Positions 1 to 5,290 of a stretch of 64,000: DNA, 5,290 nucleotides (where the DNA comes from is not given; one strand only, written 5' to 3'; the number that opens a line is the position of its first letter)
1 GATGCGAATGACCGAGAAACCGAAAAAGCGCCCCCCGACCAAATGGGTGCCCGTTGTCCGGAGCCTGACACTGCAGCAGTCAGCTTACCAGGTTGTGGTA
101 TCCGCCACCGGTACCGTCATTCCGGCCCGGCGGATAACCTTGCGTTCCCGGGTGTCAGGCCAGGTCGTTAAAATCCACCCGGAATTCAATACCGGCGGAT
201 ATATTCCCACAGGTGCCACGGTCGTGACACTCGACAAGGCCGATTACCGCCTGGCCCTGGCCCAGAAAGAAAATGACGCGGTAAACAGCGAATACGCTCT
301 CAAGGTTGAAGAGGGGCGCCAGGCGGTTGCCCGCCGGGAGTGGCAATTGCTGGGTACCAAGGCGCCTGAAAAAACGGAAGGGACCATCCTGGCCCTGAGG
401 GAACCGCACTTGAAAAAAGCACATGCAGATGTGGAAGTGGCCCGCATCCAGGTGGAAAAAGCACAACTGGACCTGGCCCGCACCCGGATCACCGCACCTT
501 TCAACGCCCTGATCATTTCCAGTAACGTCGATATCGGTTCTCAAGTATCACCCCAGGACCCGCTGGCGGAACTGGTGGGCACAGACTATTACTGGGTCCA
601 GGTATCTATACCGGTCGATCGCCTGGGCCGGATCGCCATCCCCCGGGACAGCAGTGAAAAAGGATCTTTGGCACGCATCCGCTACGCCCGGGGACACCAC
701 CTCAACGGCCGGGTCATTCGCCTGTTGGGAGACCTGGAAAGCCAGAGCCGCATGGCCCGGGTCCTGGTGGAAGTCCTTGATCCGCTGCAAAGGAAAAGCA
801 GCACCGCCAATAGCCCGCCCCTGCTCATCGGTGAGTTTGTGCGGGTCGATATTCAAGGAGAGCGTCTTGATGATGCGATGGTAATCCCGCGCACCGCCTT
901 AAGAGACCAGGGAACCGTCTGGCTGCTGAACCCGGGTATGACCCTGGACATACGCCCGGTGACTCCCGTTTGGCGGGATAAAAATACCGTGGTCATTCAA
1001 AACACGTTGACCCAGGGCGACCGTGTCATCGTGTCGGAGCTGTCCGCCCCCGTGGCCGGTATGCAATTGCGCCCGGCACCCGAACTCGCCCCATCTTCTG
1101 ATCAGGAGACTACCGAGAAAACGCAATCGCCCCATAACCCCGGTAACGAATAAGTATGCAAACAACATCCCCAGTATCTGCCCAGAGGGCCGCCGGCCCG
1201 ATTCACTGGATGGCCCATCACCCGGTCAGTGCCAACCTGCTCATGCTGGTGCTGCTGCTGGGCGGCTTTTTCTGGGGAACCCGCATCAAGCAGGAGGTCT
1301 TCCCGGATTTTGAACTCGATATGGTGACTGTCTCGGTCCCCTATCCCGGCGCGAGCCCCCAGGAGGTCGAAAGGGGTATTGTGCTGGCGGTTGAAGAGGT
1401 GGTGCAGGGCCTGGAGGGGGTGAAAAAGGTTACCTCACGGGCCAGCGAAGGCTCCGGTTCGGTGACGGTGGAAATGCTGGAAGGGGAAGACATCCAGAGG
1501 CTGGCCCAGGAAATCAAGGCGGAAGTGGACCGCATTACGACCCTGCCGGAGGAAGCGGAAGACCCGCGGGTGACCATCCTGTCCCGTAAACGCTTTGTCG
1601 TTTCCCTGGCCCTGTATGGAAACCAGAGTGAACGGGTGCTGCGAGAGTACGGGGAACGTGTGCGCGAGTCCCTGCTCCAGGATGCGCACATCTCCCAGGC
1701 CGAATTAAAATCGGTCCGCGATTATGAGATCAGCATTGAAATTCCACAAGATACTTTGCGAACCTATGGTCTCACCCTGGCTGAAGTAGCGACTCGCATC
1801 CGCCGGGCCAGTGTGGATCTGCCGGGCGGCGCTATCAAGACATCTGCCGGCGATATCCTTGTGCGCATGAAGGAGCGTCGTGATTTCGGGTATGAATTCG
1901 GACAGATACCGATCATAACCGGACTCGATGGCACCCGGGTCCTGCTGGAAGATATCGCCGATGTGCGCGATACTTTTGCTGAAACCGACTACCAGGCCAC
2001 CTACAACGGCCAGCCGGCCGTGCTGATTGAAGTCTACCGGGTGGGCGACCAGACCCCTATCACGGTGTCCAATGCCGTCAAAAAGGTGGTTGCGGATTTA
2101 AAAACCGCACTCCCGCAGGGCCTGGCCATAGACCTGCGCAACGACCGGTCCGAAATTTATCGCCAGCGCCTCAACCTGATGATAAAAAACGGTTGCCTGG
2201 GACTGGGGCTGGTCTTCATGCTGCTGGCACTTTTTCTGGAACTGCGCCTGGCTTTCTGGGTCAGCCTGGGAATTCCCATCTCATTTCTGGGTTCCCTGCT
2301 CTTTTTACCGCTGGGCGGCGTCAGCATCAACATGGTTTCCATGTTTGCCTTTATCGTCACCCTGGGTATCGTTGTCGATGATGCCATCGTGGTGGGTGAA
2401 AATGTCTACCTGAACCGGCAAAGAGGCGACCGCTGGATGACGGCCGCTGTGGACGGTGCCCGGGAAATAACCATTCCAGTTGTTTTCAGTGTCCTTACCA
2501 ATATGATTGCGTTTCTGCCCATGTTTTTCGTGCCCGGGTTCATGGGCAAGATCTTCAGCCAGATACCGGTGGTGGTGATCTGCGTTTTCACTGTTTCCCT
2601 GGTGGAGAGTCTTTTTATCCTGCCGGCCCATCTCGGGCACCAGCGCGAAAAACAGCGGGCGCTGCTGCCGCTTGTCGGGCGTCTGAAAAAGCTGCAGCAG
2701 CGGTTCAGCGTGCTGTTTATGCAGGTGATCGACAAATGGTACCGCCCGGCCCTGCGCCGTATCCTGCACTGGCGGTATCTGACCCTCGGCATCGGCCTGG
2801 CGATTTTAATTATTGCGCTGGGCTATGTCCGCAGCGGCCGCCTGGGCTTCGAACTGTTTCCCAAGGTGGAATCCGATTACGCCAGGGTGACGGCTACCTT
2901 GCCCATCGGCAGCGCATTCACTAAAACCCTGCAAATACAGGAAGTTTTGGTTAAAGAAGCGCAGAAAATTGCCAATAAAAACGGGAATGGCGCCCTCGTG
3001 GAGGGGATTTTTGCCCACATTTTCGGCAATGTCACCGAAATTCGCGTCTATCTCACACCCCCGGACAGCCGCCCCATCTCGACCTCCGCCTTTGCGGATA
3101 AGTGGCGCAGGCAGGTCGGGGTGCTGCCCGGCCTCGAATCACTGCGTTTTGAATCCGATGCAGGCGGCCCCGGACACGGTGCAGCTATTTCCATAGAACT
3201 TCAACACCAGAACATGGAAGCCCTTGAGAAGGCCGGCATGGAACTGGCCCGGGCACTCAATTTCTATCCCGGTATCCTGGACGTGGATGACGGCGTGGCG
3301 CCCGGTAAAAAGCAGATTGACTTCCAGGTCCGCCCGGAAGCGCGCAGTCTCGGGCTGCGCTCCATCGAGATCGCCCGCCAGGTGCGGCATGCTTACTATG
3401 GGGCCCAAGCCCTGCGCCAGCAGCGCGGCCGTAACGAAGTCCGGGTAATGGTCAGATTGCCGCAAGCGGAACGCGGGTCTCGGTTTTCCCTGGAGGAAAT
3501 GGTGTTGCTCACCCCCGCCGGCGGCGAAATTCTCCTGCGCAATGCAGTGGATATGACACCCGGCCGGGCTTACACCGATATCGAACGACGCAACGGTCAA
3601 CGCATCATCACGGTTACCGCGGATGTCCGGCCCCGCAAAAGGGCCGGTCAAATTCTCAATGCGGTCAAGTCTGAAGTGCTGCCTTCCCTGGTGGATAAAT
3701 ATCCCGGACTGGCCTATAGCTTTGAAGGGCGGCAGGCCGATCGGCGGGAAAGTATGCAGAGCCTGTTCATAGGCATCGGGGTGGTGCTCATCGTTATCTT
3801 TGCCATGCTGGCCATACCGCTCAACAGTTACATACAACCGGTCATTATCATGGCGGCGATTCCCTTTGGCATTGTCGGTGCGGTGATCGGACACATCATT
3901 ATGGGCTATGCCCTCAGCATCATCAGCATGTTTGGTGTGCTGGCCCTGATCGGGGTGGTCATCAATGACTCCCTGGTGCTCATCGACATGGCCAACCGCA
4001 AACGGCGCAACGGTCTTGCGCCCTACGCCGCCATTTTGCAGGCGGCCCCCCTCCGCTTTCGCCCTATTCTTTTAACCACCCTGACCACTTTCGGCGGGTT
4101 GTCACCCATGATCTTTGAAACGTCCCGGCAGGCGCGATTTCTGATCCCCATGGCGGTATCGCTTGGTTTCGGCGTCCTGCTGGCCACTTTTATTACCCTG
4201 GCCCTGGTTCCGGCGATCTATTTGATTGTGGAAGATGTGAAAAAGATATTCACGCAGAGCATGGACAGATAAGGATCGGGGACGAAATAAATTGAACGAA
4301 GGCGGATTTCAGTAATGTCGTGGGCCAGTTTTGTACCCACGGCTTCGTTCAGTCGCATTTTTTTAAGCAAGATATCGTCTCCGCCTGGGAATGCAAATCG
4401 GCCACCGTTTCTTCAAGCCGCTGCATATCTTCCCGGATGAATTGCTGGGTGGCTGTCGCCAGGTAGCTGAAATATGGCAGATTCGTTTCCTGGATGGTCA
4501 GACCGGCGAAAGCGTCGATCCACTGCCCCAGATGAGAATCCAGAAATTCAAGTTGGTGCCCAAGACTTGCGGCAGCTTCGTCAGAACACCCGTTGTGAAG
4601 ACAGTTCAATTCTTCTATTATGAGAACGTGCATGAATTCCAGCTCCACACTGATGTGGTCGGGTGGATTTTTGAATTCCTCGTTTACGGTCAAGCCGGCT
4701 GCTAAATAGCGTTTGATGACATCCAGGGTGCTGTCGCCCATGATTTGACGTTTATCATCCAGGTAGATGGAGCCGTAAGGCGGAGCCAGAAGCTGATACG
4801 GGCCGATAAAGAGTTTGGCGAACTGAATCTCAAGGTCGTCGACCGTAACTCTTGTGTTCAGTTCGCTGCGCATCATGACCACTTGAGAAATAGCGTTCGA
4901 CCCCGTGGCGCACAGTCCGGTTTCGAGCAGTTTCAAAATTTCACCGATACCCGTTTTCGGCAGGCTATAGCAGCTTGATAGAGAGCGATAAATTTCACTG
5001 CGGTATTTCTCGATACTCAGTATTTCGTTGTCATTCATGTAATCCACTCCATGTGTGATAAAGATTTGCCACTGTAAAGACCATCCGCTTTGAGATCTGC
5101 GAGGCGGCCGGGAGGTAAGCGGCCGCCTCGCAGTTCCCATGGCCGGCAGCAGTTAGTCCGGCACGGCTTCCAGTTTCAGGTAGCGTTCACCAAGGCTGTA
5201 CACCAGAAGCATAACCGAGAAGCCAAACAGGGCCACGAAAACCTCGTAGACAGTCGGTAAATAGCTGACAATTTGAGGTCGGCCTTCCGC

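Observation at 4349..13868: Molybdoenzyme respiration locus wired like AioXSR/ArxXSR but with sensor and activator fused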

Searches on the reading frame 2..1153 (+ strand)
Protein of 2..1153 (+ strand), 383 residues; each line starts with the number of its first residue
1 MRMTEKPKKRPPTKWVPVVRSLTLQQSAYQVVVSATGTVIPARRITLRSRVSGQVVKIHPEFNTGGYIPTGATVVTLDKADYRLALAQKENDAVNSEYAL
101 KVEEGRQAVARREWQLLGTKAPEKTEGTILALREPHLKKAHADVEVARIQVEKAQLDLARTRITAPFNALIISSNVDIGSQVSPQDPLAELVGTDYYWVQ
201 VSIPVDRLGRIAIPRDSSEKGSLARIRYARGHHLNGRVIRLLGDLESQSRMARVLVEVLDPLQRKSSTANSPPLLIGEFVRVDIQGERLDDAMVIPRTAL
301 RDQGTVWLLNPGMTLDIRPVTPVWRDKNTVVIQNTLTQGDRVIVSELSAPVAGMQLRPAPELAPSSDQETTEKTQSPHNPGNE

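Call 74: search_protein_families(library=pfam, proteins=[window:2-1153:+], max_evalue=0.00001)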
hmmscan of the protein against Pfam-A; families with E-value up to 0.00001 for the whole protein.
window:2-1153:+ (383 aa): 2 families
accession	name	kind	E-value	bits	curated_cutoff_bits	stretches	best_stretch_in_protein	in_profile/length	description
PF13437.12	HlyD_3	-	4.6e-14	53.5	22.2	1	163-265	2-98/106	HlyD family secretion protein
PF16576.10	HlyD_D23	-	4.6e-09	36.3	30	1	44-261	19-204/214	Barrel-sandwich domain of CusB or HlyD membrane-fusion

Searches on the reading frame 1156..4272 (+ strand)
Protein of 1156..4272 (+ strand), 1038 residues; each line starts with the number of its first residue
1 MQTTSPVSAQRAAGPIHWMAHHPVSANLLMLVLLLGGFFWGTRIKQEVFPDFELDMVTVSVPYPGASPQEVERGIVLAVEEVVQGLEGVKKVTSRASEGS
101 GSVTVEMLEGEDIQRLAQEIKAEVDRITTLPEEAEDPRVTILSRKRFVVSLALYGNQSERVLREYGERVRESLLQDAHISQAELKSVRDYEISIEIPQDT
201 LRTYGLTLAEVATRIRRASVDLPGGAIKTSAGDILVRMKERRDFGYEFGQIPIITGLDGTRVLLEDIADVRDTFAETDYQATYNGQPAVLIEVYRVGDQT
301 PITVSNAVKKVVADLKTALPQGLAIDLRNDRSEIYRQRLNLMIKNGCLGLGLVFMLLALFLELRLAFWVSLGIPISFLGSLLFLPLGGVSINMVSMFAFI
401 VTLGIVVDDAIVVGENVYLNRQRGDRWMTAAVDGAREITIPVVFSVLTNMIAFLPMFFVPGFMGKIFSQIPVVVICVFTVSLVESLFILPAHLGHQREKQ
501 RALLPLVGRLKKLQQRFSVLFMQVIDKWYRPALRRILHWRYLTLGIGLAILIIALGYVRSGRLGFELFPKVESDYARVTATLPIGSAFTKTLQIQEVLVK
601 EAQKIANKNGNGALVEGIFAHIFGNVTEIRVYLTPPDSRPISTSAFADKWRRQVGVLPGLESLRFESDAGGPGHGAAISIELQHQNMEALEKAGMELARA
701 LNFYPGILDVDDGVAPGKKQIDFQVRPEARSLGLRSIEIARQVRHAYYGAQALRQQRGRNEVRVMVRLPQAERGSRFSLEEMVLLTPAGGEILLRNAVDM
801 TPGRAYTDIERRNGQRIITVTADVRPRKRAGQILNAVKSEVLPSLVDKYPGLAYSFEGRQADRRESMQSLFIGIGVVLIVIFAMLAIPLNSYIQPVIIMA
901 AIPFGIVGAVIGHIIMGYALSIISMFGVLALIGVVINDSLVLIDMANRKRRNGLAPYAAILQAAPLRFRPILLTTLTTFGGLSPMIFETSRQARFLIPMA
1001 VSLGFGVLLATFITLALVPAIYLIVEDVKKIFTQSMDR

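Call 5: search_protein_families(library=ncbifam, proteins=[window:1156-4272:+], max_evalue=0.001)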
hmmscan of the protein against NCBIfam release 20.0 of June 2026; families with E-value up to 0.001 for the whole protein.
window:1156-4272:+ (1038 aa): 15 families
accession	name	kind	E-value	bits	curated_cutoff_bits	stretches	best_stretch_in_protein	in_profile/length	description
NF033617.1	RND_permease_2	subfamily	2.9e-139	465.8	1250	1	18-1026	3-1008/1009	multidrug efflux RND transporter permease subunit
NF000282.2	RND_permease_1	subfamily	1.5e-101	340.9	1250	1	21-1026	6-1028/1029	multidrug efflux RND transporter permease subunit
TIGR00915.1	2A0602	subfamily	3.8e-87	293.2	940.35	1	21-1034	7-1034/1050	efflux RND transporter permease subunit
TIGR00914.1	2A0601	subfamily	1.5e-86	291.1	701.45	1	30-1026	20-1036/1051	CusA/CzcA family heavy metal efflux RND transporter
NF007798.0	PRK10503.1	equivalog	9.1e-81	271.8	1584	1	8-1032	5-1029/1040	MdtB/MuxB family multidrug efflux RND transporter permease subunit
NF007905.0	PRK10614.1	equivalog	5e-79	266.1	1774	1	20-1034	8-1017/1025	multidrug efflux RND transporter permease subunit MdtC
NF007133.0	PRK09579.1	equivalog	6.4e-71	239.2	1763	2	21-544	9-528/1017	multidrug efflux RND transporter permease subunit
NF007131.0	PRK09577.1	equivalog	1.1e-54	185.6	1768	2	20-491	6-490/1045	multidrug efflux RND transporter permease subunit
NF000037.1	RND_perm_OqxB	exception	2.3e-52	178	2200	2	21-492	9-494/1050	multidrug efflux RND transporter permease subunit OqxB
NF007842.1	PRK10555.1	equivalog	1.7e-51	175.1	1854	1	20-1026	6-1027/1036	multidrug efflux RND transporter permease AcrD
NF011706.2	PRK15127.1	equivalog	9.6e-44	149.5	2150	2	21-594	7-590/1049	multidrug efflux RND transporter permease subunit AcrB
TIGR00921.1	2A067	subfamily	4.5e-08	31.6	351.9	1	304-494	155-344/733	hydrophobe/amphiphile efflux-3 (HAE3) family transporter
TIGR00916.1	2A0604s01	subfamily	1.8e-06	27.7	148.6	1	311-469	53-217/231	SecD/SecF family protein translocase subunit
NF009582.0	PRK13024.1-2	equivalog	0.00026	19.1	723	1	854-1017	651-820/859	protein translocase subunit SecDF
NF009580.0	PRK13023.1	equivalog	0.00048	18.5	1153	1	354-461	311-415/775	protein translocase subunit SecDF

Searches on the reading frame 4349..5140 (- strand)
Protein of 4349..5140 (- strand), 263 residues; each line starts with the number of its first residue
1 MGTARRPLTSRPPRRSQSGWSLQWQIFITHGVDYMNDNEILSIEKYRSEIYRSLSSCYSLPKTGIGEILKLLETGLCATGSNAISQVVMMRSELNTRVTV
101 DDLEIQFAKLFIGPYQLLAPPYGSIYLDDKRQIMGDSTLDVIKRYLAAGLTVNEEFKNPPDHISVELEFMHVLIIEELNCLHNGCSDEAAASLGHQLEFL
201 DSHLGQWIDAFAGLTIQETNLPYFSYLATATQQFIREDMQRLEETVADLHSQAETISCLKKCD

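Call 4: search_protein_families(library=pfam, proteins=[window:4349-5140:-], max_evalue=0.01)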
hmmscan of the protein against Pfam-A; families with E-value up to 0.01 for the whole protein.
window:4349-5140:- (263 aa): 1 family
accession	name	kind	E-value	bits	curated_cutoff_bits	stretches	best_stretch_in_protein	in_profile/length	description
PF02613.20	Nitrate_red_del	-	5.7e-31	107.8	22.2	1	95-212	20-135/136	Nitrate reductase delta subunit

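Call 5: search_protein_families(library=ncbifam, proteins=[window:4349-5140:-], max_evalue=0.001)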
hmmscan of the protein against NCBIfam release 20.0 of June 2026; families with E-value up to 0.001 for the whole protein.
window:4349-5140:- (263 aa): 4 families
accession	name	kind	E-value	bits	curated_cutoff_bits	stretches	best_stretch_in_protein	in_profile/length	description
NF003442.0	PRK04976.1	equivalog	2.7e-20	73.2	132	1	102-243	76-209/211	molecular chaperone TorD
NF008632.0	PRK11621.1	equivalog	1.8e-17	63.6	162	1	95-246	60-196/203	Tat proofreading chaperone DmsD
TIGR03482.1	DMSO_red_II_cha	subfamily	4.4e-15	56.2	152.3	1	47-245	2-195/197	DMSO reductase family type II enzyme chaperone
NF042981.1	EthbenzDh_ebdD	equivalog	8e-10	38.7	360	1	45-240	17-213/222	ethylbenzene dehydrogenase subunit delta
